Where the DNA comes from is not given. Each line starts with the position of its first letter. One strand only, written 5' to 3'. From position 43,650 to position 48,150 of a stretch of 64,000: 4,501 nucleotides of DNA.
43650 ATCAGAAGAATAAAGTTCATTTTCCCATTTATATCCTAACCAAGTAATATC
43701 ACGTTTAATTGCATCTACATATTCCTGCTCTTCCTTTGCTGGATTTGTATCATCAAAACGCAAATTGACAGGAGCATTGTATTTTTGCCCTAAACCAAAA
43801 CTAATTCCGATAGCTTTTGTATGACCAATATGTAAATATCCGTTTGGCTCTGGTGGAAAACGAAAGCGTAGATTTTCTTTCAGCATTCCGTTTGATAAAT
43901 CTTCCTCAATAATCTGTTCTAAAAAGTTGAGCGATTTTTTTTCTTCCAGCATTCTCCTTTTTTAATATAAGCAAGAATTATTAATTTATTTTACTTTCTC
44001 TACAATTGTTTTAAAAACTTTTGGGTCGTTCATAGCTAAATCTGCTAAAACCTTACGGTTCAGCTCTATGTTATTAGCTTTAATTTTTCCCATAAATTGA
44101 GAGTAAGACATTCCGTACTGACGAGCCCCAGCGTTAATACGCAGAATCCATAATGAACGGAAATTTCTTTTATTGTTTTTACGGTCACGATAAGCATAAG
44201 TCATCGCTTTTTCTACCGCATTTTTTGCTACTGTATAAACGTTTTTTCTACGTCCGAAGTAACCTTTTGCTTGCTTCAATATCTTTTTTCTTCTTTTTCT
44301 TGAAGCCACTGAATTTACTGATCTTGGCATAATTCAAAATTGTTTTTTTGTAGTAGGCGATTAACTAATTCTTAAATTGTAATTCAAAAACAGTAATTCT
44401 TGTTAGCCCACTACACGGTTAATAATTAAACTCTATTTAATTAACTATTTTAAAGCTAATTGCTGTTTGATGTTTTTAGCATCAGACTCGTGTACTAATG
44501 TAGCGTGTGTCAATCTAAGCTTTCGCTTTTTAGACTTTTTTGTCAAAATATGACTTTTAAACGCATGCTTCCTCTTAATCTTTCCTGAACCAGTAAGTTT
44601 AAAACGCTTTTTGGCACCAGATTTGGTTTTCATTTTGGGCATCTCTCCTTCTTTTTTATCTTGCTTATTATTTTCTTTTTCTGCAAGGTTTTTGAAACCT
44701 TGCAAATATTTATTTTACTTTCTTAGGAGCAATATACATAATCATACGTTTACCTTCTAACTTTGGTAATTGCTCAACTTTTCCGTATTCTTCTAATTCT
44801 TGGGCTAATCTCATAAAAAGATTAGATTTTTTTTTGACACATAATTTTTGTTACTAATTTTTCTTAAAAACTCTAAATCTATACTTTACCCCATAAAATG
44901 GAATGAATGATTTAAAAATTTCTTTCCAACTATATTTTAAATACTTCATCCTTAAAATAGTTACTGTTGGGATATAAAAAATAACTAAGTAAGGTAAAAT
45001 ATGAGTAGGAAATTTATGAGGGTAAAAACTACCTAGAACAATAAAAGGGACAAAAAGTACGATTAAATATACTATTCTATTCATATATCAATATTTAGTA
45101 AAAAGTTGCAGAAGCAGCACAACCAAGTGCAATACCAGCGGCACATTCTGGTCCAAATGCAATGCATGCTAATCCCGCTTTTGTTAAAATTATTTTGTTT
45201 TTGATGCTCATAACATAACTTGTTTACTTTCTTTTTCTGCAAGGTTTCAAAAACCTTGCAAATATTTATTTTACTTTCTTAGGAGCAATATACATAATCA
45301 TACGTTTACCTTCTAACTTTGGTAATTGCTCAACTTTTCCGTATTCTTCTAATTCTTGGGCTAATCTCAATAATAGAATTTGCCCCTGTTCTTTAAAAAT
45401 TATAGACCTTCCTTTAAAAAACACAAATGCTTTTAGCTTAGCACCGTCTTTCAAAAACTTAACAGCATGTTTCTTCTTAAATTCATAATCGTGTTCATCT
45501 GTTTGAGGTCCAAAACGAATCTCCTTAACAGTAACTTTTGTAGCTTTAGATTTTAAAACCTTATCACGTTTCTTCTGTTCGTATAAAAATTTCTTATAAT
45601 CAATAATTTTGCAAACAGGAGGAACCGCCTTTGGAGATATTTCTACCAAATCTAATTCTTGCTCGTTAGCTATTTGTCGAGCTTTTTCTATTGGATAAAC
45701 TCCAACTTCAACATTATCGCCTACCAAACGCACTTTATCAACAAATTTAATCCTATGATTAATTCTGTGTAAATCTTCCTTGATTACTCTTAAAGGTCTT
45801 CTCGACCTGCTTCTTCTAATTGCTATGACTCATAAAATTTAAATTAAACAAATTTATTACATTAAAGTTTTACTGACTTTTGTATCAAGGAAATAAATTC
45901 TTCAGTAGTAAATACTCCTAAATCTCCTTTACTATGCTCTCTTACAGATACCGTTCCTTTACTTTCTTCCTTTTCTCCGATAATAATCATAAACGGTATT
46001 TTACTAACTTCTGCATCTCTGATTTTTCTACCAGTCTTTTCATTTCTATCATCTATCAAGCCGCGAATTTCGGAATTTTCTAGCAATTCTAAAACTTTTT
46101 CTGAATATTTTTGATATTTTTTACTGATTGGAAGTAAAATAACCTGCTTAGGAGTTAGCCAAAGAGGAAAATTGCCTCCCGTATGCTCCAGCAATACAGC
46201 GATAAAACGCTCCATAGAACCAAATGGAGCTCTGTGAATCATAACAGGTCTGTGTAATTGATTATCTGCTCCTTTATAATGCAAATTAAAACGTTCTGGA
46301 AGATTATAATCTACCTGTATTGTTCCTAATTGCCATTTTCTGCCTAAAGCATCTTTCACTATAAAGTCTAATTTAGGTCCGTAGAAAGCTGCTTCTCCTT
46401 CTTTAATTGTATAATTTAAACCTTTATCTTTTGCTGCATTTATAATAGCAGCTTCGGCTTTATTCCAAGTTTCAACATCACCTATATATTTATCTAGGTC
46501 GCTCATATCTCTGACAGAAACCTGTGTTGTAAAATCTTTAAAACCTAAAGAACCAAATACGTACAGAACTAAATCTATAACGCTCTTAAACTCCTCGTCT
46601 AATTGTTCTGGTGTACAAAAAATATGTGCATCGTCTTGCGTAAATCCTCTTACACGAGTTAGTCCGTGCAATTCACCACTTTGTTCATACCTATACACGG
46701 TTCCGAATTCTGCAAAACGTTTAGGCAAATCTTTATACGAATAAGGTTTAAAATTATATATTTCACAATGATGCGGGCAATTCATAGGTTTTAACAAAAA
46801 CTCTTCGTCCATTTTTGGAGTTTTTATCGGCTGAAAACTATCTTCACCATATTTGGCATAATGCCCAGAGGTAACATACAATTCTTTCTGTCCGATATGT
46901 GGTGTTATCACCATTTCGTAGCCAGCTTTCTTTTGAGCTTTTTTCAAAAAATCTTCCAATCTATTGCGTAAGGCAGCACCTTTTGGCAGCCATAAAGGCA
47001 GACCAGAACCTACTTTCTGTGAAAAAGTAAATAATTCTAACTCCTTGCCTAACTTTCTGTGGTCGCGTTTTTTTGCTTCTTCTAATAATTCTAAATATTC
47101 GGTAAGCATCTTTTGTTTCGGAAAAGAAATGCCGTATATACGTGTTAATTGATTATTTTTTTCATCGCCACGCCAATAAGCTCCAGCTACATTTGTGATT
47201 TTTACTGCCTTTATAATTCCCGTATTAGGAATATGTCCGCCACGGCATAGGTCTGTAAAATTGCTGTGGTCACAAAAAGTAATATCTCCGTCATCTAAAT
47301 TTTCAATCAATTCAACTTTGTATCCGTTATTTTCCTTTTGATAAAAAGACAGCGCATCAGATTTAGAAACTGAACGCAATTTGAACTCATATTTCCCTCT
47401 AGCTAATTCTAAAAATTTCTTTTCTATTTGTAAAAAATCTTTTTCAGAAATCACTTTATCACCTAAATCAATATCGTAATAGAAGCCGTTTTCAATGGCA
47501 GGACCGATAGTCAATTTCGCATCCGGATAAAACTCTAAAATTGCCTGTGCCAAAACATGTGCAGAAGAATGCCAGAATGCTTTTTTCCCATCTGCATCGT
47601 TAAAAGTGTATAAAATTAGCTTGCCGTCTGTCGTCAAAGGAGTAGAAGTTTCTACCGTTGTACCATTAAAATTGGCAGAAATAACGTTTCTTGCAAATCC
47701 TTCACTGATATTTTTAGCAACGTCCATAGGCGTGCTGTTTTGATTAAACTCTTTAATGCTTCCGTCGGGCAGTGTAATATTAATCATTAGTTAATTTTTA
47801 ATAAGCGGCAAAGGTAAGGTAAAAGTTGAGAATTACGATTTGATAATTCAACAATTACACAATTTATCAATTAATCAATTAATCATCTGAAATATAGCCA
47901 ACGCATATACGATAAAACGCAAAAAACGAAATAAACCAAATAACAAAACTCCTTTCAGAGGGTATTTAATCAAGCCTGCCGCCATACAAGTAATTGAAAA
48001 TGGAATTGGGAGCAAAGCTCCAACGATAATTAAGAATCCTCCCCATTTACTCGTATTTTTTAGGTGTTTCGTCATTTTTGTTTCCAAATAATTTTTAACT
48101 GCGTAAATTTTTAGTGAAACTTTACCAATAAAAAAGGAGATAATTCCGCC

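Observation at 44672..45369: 414-bp insert between duplicated infC 3' ends, inside the thrS-infC-rpmI-rplT operon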

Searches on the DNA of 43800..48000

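Call 64: search_rna_families(source=window, start=43800, end=48000, threshold=evalue, max_evalue=1)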
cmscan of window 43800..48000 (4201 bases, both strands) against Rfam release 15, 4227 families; matches with E-value up to 1: 1.
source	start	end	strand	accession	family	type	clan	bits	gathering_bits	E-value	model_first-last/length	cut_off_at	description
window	45904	45961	-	RF01691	Bacillus-plasmid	Gene; sRNA;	-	23.3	31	0.074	1-61/61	no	Bacillus-plasmid RNA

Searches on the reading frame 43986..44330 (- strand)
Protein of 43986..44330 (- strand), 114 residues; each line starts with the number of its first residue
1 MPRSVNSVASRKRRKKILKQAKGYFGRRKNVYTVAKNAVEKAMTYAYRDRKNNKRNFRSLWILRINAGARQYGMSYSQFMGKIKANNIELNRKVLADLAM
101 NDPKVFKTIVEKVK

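Call 5: search_protein_families(library=pfam, proteins=[window:43986-44330:-], max_evalue=1)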
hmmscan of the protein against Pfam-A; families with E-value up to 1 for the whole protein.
window:43986-44330:- (114 aa): 3 families
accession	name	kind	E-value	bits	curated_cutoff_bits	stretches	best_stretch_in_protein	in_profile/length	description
PF00453.23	Ribosomal_L20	-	9.5e-46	154.8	30.8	1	3-109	1-107/107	Ribosomal protein L20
PF12452.13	DUF3685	-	0.032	14.4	25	1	4-51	85-132/192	Protein of unknown function (DUF3685)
PF19831.4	DUF6312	-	0.096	13.4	27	1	9-56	32-79/98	Family of unknown function (DUF6312)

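Call 51: find_encoding_contigs(protein=window:43986-44330:-, flank=3000, max_places=10)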
Protein window:43986-44330:- (114 aa): 4 contigs read that carry it; 3 places shown.
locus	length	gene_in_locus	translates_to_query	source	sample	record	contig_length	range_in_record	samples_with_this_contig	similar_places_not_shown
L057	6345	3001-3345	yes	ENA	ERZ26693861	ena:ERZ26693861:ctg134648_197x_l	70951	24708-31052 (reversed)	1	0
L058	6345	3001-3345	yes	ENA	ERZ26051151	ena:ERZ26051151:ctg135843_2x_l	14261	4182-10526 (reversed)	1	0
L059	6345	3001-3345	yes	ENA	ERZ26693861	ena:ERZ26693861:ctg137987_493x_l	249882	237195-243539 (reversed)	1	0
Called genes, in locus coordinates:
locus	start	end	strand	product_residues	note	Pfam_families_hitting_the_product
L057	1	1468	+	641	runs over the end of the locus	PF02824:TGS, PF07973:tRNA_SAD, PF00587:tRNA-synt_2b, PF03129:HGTP_anticodon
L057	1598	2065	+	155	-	PF05198:IF3_N, PF00707:IF3_C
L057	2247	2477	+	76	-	-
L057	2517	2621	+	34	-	PF00707:IF3_C (weak)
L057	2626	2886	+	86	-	PF01632:Ribosomal_L35p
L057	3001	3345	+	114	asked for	PF00453:Ribosomal_L20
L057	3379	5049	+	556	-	PF00749:tRNA-synt_1c, PF03950:tRNA-synt_1c_C, PF20974:tRNA-synt_1c_C2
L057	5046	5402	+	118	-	-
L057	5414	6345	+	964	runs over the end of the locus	-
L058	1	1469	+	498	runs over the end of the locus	PF07973:tRNA_SAD, PF00587:tRNA-synt_2b, PF03129:HGTP_anticodon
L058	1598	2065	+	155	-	PF05198:IF3_N, PF00707:IF3_C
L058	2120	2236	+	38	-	-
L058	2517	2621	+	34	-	PF00707:IF3_C (weak)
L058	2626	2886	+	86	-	PF01632:Ribosomal_L35p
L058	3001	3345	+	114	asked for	PF00453:Ribosomal_L20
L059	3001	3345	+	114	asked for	PF00453:Ribosomal_L20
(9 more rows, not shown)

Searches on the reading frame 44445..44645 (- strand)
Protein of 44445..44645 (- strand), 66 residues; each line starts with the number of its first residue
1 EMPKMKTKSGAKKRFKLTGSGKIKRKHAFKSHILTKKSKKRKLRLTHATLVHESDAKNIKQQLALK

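Call 5: search_protein_families(library=pfam, proteins=[window:44445-44645:-], max_evalue=1)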
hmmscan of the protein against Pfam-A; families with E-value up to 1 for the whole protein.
window:44445-44645:- (66 aa): 1 family
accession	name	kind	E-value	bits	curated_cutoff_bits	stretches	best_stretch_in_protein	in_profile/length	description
PF01632.24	Ribosomal_L35p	-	5.3e-27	94.5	28.9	1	3-62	1-60/61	Ribosomal protein L35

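Call 104: find_encoding_contigs(protein=window:44445-44642:-, flank=1500, max_places=10)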
Protein window:44445-44642:- (65 aa): 1 contig read that carries it; 1 place shown.
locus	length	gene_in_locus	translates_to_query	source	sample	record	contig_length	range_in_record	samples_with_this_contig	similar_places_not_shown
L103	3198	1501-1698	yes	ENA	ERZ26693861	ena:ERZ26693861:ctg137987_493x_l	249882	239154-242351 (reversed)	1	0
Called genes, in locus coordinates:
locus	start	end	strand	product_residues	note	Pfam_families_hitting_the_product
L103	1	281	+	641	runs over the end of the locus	PF02824:TGS, PF07973:tRNA_SAD, PF00587:tRNA-synt_2b, PF03129:HGTP_anticodon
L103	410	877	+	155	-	PF05198:IF3_N, PF00707:IF3_C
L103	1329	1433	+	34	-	PF00707:IF3_C (weak)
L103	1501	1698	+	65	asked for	PF01632:Ribosomal_L35p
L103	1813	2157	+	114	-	PF00453:Ribosomal_L20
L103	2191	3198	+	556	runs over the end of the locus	PF00749:tRNA-synt_1c, PF03950:tRNA-synt_1c_C, PF20974:tRNA-synt_1c_C2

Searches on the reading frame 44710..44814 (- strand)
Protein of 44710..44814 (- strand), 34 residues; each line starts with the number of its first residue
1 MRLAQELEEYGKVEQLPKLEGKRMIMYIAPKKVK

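Call 5: search_protein_families(library=pfam, proteins=[window:44710-44814:-], max_evalue=1)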
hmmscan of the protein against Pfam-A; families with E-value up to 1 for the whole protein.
window:44710-44814:- (34 aa): 1 family
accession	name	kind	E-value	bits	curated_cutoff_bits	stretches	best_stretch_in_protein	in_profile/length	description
PF00707.27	IF3_C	-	3.2e-07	30.6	34.8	1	2-31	57-86/86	Translation initiation factor IF-3, C-terminal domain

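Call 6: search_protein_families(library=ncbifam, proteins=[window:44710-44814:-], max_evalue=1)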
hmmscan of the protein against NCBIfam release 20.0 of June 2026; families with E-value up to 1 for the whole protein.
window:44710-44814:- (34 aa): 1 family
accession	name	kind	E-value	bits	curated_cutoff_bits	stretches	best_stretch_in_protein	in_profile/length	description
TIGR00168.2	infC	equivalog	8.5e-06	25.6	60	1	2-32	139-169/170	translation initiation factor IF-3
